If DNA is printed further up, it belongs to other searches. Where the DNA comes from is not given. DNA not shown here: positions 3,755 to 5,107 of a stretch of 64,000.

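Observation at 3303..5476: nirK bracketed by two hemerythrin-like genes in a translationally coupled unit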

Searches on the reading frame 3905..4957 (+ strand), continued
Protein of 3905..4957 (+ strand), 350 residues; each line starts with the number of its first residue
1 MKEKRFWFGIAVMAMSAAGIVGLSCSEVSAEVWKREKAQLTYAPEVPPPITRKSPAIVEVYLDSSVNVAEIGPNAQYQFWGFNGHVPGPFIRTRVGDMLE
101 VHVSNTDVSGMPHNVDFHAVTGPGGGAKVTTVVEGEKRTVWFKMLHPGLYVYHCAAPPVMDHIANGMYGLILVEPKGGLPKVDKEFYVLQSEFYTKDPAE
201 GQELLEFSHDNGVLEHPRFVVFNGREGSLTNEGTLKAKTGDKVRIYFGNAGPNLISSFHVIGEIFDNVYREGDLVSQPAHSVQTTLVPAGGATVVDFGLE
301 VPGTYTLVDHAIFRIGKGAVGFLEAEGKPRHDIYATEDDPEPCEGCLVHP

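Call 54: find_encoding_contigs(protein=P0039, flank=5000, max_places=2)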
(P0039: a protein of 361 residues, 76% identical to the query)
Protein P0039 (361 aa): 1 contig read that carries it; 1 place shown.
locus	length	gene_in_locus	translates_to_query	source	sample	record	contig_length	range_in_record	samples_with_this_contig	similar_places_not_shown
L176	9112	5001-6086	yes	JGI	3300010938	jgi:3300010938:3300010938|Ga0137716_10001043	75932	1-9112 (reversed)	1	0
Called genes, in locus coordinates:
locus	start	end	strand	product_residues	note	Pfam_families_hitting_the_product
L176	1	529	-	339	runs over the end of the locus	PF02504:FA_synthesis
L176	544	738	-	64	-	PF01783:Ribosomal_L32p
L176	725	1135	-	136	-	PF02620:YceD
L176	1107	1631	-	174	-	PF01467:CTP_transf_like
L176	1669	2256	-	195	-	PF03602:Cons_hypoth95, PF05175:MTS (weak)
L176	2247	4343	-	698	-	PF17191:RecG_wedge, PF00270:DEAD, PF04851:ResIII, PF13604:AAA_30 (weak), PF00271:Helicase_C, PF22590:Cas3-like_C_2 (weak), PF19833:RecG_dom3_C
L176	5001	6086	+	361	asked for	PF07731:Cu-oxidase_2 (faint), PF07732:Cu-oxidase_3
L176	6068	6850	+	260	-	-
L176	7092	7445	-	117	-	-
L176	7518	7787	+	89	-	-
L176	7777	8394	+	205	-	-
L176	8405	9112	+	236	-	?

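Call 55: find_encoding_contigs(protein=P0083, flank=5000, max_places=2)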
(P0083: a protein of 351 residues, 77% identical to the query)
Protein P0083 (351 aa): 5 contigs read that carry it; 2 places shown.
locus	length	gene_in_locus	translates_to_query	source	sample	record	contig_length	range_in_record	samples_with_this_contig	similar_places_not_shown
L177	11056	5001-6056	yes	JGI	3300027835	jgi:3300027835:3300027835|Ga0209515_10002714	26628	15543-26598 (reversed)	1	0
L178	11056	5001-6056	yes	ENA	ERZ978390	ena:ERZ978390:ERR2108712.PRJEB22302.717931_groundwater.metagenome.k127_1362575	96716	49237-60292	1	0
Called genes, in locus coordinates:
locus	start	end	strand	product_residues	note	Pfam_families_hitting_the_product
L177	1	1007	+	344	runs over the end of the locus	?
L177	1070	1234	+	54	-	-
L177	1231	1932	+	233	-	PF01814:Hemerythrin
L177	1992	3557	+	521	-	-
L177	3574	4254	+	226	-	PF04264:YceI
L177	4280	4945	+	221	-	-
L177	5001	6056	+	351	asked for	PF07731:Cu-oxidase_2 (faint), PF07732:Cu-oxidase_3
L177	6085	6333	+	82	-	-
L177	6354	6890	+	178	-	PF14512:TM1586_NiRdase (faint), PF00881:Nitroreductase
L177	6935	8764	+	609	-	PF05140:ResB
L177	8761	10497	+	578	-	PF01578:Cytochrom_C_asm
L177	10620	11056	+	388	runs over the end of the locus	-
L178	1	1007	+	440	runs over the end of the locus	PF00989:PAS (faint), PF08448:PAS_4 (weak), PF13426:PAS_9 (weak), PF00990:GGDEF, PF07238:PilZ (weak)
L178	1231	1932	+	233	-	PF01814:Hemerythrin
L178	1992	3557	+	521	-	-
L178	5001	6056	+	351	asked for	PF07731:Cu-oxidase_2 (faint), PF07732:Cu-oxidase_3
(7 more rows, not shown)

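Call 68: search_solved_structures(query=window:3905-4954:+, max_evalue=1e-20, show_alignments=1)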
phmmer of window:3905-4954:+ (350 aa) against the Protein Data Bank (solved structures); distinct sequences matched with E-value up to 1e-20: 110 (the best 60 are shown).
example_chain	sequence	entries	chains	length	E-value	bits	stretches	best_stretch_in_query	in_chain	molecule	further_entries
1kbv_A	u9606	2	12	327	1.5e-103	349.8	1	38-334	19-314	Major outer membrane protein PAN 1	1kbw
5tb7_A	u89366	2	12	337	1.5e-102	346.5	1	38-334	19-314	Nitrite reductase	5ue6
2zoo_A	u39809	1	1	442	1.2e-97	330.4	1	34-335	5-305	Probable nitrite reductase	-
6qpt_A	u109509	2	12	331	1.4e-92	313.7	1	38-336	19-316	Copper-containing nitrite reductase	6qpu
9fui_A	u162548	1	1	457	2.6e-92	312.8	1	38-336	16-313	Copper-containing nitrite reductase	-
9fom_A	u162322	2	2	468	2.8e-92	312.7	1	38-336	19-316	Copper-containing nitrite reductase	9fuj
6qpv_A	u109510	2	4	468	3.9e-92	312.3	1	38-336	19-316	Copper-containing nitrite reductase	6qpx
6qpz_A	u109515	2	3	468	3.9e-92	312.2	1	38-336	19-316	Copper-containing nitrite reductase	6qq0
7qq2_A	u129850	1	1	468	4.1e-92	312.2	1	38-335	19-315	Copper-containing nitrite reductase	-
9fuh_A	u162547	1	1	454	4.1e-92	312.2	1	38-336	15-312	Copper-containing nitrite reductase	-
6qq1_A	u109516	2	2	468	4.2e-92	312.1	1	38-336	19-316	Copper-containing nitrite reductase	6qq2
3ziy_A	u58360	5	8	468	4.4e-92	312.1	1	38-336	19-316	COPPER-CONTAINING NITRITE REDUCTASE | Nitrite reductase, copper-containing | Nitrite reductase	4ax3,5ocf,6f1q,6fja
8qgf_A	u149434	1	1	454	1.1e-91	310.8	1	38-336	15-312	Copper-containing nitrite reductase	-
6the_A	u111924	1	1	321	2.1e-91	309.8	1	43-335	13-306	Copper-containing nitrite reductase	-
9fuk_A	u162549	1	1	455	2.2e-91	309.8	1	38-336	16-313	Copper-containing nitrite reductase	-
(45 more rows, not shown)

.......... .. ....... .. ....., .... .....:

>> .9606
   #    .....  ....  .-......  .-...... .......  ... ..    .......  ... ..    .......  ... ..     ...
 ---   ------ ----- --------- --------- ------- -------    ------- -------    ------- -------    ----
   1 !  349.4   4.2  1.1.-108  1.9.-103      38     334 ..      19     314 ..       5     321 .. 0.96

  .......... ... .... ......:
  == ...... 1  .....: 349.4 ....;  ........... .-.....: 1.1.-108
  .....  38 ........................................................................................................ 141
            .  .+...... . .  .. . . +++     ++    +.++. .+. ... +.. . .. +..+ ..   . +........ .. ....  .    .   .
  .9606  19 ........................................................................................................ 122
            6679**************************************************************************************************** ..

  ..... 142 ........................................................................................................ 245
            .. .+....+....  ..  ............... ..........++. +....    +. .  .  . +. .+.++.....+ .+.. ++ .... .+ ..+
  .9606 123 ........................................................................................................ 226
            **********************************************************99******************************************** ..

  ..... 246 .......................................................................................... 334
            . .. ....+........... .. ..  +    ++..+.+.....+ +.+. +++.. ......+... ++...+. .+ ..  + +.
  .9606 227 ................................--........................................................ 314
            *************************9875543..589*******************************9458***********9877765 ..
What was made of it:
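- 3905..4957 (+): nirK: class II (AniA-type) two-domain copper nitrite reductase with a signal peptide. Best PDB match is AniA 1kbv, E 1.5e-103, with HNVDFH, YHCA..H..M, SFHVIGE and LVDH motifs conserved (call 68).
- On Copper-containing nitrite reductase NirK (TIGR02376), class II / AniA-type: HNVDFH, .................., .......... and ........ align with the same motifs of AniA 1kbv, E 1.5e-103 (call 68).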

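Call 80: search_protein_families(library=ncbifam, proteins=[L001:2403-3050:+, L175:6054-6782:+, L001:4119-4796:+], max_evalue=0.01)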
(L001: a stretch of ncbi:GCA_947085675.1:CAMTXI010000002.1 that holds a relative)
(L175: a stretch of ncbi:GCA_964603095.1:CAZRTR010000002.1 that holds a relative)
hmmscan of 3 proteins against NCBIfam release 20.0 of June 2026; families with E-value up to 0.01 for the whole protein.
L001:2403-3050:+ (215 aa): 11 families
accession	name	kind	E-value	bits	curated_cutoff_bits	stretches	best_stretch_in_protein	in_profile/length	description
NF050806.1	TransRegFixKCaul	equivalog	1.4e-18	66.9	300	1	25-212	22-212/215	transcriptional regulator FixK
NF006901.0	PRK09392.1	equivalog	5.2e-14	52.1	211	1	5-213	9-220/236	transcriptional activator FtrB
NF045989.1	TransRegFnrLRhodb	equivalog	1.7e-13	50.4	300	2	147-197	167-217/245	transcriptional regulator FnrL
NF008365.0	PRK11161.1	subfamily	1.9e-13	50.3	228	1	26-213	47-242/250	fumarate/nitrate reduction transcriptional regulator Fnr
NF008732.0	PRK11753.1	equivalog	8.7e-13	48.2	266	1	17-201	14-206/214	cAMP-activated global transcriptional regulator CRP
NF010499.0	PRK13918.1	equivalog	3e-12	46.5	274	1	30-213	16-200/205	CRP/FNR family transcriptional regulator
TIGR03697.1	NtcA_cyano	equivalog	1.1e-10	41.6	244.95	1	34-214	1-192/193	global nitrogen regulator NtcA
NF041163.2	encap_f2b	equivalog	3.6e-10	39.5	400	1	9-121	77-191/450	family 2B encapsulin nanocompartment shell protein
NF053664.1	TransRegPtrACyano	equivalog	1e-09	38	300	1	44-198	27-183/196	Crp/Fnr family transcriptional regulator PtrA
NF052518.1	TransRegLdrP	equivalog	2.6e-09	37.4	300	1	29-210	2-184/195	transcriptional regulator LdrP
NF050815.1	TransActFtrBCaul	equivalog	1.2e-07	31.2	300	1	8-213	14-222/251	transcriptional activator FtrB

L175:6054-6782:+ (242 aa): 13 families
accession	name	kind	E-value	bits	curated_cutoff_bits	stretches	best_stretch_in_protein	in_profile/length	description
NF006901.0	PRK09392.1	equivalog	2.3e-16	59.8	211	1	11-212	15-219/236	transcriptional activator FtrB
NF050815.1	TransActFtrBCaul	equivalog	2.5e-12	46.6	300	1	19-213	25-222/251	transcriptional activator FtrB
NF008732.0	PRK11753.1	equivalog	2e-10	40.5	266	1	20-204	17-209/214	cAMP-activated global transcriptional regulator CRP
TIGR03697.1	NtcA_cyano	equivalog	3.9e-07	30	244.95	1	36-213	3-191/193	global nitrogen regulator NtcA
NF052518.1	TransRegLdrP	equivalog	5.5e-06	26.5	300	1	35-212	8-186/195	transcriptional regulator LdrP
NF053664.1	TransRegPtrACyano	equivalog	3e-05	23.4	300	1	45-205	28-190/196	Crp/Fnr family transcriptional regulator PtrA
NF050806.1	TransRegFixKCaul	equivalog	0.00011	21.6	300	1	28-197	25-196/215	transcriptional regulator FixK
NF041163.2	encap_f2b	equivalog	0.00012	21.4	400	1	21-126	90-196/450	family 2B encapsulin nanocompartment shell protein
NF010499.0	PRK13918.1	equivalog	0.00027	20.5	274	1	32-212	18-199/205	CRP/FNR family transcriptional regulator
NF045989.1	TransRegFnrLRhodb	equivalog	0.00048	19.4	300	0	159-223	179-241/245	transcriptional regulator FnrL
NF008365.0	PRK11161.1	subfamily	0.0034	16.7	228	1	32-210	53-239/250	fumarate/nitrate reduction transcriptional regulator Fnr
TIGR03896.1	cyc_nuc_ocin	subfamily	0.0044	16.4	161.05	1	12-117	147-252/317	bacteriocin-type transport-associated protein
NF058543.1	ActPatMycb56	equivalog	0.0055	15.6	460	1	22-126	15-117/317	acetyltransferase Pat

L001:4119-4796:+ (225 aa): 0 families
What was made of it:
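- Their closest named families are FixK, FtrB and Fnr (call 80).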

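Call 84: search_protein_families(library=pfam, proteins=[L055:4489-5358:+, L055:5348-5917:+, L064:4653-5360:+, L064:5356-5919:+, L174:1987-2721:+, L174:2853-3410:+, L151:3884-4654:+, L151:4630-5124:+, L061:5486-5974:+, L022:5145-5891:+], max_evalue=0.001)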
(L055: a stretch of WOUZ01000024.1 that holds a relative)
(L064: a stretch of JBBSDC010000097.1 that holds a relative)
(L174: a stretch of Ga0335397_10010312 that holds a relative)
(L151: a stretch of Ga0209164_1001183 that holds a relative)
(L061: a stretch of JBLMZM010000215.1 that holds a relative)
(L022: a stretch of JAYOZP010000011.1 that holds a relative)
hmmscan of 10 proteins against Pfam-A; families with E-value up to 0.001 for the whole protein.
L055:4489-5358:+ (290 aa): 2 families
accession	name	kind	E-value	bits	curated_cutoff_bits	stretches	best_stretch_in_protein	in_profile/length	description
PF04405.19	ScdA_N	-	2e-23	82.2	32.5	1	65-118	2-55/56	Domain of Unknown function (DUF542)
PF01814.28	Hemerythrin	-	2.7e-17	63.9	25.3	1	141-285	5-127/127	Hemerythrin HHE cation binding domain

L055:5348-5917:+ (190 aa): 1 family
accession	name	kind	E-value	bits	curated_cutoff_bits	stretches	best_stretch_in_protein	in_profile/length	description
PF01814.28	Hemerythrin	-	1.6e-20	74.3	25.3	1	13-145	2-127/127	Hemerythrin HHE cation binding domain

L064:4653-5360:+ (236 aa): 2 families
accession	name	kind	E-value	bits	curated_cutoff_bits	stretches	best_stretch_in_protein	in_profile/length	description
PF04405.19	ScdA_N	-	1e-20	73.6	32.5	1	13-64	4-55/56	Domain of Unknown function (DUF542)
PF01814.28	Hemerythrin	-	7.4e-17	62.5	25.3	1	87-231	5-127/127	Hemerythrin HHE cation binding domain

L064:5356-5919:+ (188 aa): 1 family
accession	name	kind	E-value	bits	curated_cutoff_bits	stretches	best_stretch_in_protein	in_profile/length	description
PF01814.28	Hemerythrin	-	7.9e-20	72.1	25.3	1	11-143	2-127/127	Hemerythrin HHE cation binding domain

L174:1987-2721:+ (245 aa): 2 families
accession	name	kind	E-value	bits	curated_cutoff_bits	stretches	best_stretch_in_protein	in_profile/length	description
PF04405.19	ScdA_N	-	8e-21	73.9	32.5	1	20-73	2-55/56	Domain of Unknown function (DUF542)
PF01814.28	Hemerythrin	-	1.5e-16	61.5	25.3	1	96-240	5-127/127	Hemerythrin HHE cation binding domain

L174:2853-3410:+ (186 aa): 1 family
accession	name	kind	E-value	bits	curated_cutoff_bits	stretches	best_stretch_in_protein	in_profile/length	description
PF01814.28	Hemerythrin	-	7.5e-21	75.4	25.3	1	9-141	2-127/127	Hemerythrin HHE cation binding domain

L151:3884-4654:+ (257 aa): 2 families
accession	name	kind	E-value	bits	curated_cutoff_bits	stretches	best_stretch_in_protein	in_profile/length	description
PF04405.19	ScdA_N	-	1.2e-19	70.2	32.5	1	23-74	4-55/56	Domain of Unknown function (DUF542)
PF01814.28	Hemerythrin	-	1.3e-16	61.6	25.3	1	96-247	4-127/127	Hemerythrin HHE cation binding domain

L151:4630-5124:+ (165 aa): 1 family
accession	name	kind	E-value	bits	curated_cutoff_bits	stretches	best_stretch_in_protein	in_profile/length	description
PF01814.28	Hemerythrin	-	1.1e-15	58.7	25.3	1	42-135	31-126/127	Hemerythrin HHE cation binding domain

L061:5486-5974:+ (163 aa): 1 family
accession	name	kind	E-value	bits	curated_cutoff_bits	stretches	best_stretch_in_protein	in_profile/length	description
PF01814.28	Hemerythrin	-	7.7e-11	43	25.3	1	37-144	29-127/127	Hemerythrin HHE cation binding domain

L022:5145-5891:+ (249 aa): 2 families
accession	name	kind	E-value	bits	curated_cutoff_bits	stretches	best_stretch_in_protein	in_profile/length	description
PF01814.28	Hemerythrin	-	1.9e-21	77.3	25.3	1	90-237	4-127/127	Hemerythrin HHE cation binding domain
PF04405.19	ScdA_N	-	8.8e-16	57.7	32.5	1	27-66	15-54/56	Domain of Unknown function (DUF542)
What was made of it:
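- On RIC / YtfE / ScdA / DnrN iron-sulfur repair di-iron proteins (TIGR03652, NF008221, NF041614): By contrast, the nirK-adjacent RIC genes of L055, L064, L174 and L022 do have it (call 84).
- Canonical RIC proteins, which are not signalling proteins, occupy the same position in other phyla (call 84).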
